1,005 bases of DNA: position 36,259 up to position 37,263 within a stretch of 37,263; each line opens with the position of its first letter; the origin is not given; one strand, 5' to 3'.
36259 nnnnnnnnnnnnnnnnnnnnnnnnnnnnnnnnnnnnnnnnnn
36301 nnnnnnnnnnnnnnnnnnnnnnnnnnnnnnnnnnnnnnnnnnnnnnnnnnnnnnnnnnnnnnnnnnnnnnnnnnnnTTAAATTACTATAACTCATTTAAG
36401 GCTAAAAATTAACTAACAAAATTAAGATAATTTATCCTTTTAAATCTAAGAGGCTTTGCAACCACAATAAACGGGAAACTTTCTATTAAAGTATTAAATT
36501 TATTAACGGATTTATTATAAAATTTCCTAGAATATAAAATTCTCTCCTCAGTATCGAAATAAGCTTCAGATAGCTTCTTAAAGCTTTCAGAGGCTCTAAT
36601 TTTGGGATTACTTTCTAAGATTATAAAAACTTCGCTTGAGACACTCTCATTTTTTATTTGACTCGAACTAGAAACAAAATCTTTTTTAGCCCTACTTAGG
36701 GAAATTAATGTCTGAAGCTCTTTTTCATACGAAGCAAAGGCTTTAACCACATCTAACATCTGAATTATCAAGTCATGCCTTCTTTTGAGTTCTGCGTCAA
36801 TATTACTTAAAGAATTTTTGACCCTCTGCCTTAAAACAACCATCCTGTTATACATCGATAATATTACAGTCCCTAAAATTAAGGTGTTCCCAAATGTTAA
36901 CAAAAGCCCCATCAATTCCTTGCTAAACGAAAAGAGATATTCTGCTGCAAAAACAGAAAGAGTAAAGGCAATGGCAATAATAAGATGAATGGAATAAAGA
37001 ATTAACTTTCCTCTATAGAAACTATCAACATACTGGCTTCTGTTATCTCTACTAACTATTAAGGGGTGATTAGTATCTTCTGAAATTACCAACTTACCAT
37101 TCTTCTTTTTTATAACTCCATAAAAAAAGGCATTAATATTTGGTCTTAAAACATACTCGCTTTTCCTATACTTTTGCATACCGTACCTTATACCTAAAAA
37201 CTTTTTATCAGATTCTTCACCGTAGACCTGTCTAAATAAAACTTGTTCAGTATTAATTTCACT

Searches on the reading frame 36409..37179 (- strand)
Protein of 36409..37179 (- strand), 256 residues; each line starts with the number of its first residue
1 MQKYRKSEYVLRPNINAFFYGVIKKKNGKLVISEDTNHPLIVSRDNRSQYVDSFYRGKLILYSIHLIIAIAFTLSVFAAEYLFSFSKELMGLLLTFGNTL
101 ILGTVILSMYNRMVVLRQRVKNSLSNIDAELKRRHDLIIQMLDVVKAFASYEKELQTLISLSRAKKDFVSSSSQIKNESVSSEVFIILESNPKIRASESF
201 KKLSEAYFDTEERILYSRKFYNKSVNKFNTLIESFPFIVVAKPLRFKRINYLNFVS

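Call 10: search_protein_families(library=pfam, proteins=[window:36409-37179:-], max_evalue=0.01)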
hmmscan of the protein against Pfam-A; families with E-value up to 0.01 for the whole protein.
window:36409-37179:- (256 aa): 2 families
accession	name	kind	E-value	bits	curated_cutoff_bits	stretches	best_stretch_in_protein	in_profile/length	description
PF04011.17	LemA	-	4.8e-27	95.1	26.2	1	124-253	2-136/149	LemA family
PF12483.13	GIDE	-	0.00082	19.3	23.6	1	4-53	85-137/160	E3 Ubiquitin ligase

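Call 53: search_protein_families(library=ncbifam, proteins=[window:36409-37179:-], max_evalue=0.01)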
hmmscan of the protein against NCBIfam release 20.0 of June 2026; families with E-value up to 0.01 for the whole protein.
window:36409-37179:- (256 aa): 1 family
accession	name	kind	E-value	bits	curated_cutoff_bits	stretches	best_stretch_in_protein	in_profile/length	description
NF040966.1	MamQ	equivalog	6.4e-20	71.6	250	2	184-253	119-188/221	magnetosome protein MamQ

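Call 54: search_protein_families(library=padloc, proteins=[window:36409-37179:-], max_evalue=0.001)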
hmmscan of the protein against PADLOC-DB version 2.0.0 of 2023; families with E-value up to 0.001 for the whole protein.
window:36409-37179:- (256 aa): 0 families
